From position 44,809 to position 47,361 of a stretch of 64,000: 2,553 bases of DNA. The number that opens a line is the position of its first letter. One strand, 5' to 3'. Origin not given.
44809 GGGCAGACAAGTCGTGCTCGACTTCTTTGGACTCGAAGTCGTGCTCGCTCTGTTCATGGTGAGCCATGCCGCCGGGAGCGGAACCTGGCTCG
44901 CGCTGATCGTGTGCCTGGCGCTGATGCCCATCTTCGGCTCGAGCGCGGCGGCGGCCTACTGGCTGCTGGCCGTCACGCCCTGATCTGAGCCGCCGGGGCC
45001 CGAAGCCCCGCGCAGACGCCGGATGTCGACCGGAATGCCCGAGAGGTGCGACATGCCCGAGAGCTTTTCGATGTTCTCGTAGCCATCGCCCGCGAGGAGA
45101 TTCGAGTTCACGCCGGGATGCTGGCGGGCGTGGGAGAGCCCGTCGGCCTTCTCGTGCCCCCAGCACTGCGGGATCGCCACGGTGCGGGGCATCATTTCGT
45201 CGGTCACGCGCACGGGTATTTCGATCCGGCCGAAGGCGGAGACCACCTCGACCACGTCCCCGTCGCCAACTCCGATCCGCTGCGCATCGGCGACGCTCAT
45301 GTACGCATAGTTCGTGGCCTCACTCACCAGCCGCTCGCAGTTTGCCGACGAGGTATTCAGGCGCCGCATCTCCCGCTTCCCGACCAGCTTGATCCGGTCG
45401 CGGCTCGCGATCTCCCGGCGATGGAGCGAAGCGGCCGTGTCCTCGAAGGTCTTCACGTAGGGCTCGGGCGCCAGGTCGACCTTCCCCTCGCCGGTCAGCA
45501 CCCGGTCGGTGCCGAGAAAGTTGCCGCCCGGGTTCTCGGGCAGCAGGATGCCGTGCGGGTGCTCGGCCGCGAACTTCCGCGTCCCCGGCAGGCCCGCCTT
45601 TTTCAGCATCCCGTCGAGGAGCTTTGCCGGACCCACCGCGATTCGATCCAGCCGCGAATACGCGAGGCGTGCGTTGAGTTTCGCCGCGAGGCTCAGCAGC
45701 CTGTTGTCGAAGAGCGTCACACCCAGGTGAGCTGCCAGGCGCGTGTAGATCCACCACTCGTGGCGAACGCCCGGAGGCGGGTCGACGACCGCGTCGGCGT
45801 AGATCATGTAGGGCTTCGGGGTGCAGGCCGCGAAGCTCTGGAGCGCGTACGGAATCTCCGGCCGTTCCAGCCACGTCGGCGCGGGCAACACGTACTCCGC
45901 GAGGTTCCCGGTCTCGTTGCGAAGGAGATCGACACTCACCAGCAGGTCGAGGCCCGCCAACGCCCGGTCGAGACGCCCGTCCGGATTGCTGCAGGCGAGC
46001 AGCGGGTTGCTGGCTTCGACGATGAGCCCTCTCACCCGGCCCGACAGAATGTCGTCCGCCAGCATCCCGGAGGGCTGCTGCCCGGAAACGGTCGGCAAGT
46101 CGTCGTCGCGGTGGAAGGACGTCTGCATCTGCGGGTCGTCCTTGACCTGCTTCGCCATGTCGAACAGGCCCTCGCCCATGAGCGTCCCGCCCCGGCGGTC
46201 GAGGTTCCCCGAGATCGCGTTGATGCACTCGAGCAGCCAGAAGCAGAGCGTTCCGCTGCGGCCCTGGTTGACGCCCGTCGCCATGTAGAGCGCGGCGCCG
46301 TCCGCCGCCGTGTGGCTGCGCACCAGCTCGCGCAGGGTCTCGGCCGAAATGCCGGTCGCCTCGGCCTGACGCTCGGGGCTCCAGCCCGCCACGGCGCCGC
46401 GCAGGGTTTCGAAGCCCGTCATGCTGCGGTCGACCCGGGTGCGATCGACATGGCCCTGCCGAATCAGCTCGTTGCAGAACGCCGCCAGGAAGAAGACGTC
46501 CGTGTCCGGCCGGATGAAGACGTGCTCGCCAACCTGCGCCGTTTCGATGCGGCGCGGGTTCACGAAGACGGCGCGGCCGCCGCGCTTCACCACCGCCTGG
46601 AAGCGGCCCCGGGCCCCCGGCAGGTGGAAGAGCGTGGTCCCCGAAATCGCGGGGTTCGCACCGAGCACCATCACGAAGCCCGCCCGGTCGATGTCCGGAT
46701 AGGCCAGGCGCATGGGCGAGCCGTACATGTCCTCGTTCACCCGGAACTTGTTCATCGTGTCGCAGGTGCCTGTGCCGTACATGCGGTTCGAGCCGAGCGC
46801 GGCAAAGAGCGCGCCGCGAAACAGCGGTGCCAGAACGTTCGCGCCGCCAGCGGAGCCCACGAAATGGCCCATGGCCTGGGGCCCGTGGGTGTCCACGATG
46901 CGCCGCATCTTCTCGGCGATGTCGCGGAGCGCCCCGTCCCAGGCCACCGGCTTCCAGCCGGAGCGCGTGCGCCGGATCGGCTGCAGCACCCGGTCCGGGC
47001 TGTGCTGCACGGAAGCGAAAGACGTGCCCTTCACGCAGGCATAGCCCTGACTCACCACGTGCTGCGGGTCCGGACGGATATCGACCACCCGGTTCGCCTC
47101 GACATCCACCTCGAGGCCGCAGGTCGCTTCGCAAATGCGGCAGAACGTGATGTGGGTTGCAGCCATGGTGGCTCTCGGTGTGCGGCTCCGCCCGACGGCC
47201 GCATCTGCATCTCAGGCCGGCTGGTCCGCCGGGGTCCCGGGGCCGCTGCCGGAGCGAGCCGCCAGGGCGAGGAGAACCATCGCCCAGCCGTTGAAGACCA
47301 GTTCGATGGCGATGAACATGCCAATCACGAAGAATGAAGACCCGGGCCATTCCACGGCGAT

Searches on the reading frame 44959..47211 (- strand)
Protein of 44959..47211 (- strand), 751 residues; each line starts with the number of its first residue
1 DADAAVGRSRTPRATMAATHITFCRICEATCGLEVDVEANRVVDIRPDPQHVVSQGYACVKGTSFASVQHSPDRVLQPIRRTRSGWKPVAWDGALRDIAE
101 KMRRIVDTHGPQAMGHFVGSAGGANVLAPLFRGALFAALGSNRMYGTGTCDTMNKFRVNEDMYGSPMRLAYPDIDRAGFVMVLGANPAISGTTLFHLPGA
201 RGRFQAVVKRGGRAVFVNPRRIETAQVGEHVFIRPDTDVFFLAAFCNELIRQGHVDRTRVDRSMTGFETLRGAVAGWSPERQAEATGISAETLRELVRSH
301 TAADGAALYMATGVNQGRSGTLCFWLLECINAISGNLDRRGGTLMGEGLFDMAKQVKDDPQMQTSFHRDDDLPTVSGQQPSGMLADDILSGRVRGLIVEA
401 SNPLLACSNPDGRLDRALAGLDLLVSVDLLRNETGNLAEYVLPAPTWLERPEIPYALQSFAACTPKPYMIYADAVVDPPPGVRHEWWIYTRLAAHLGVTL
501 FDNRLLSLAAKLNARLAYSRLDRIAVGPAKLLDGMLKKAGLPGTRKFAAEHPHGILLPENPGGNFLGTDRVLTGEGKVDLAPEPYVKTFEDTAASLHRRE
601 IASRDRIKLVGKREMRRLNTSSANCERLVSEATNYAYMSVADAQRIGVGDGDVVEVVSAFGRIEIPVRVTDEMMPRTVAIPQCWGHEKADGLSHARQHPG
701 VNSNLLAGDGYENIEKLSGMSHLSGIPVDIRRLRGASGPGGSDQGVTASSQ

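Call 94: search_protein_families(library=pfam, proteins=[window:44959-47211:-], max_evalue=0.001)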
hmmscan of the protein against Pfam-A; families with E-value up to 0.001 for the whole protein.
window:44959-47211:- (751 aa): 3 families
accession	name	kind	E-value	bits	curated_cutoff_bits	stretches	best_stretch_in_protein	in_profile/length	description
PF00384.28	Molybdopterin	-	4.2e-22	79.1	24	1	74-493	1-351/353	Molybdopterin oxidoreductase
PF01568.27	Molydop_binding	-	6.2e-16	58.8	26.8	1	609-707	3-93/110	Molydopterin dinucleotide binding domain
PF04879.21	Molybdop_Fe4S4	-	8.5e-13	48.5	22.7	1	22-66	6-50/55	Molybdopterin oxidoreductase Fe4S4 domain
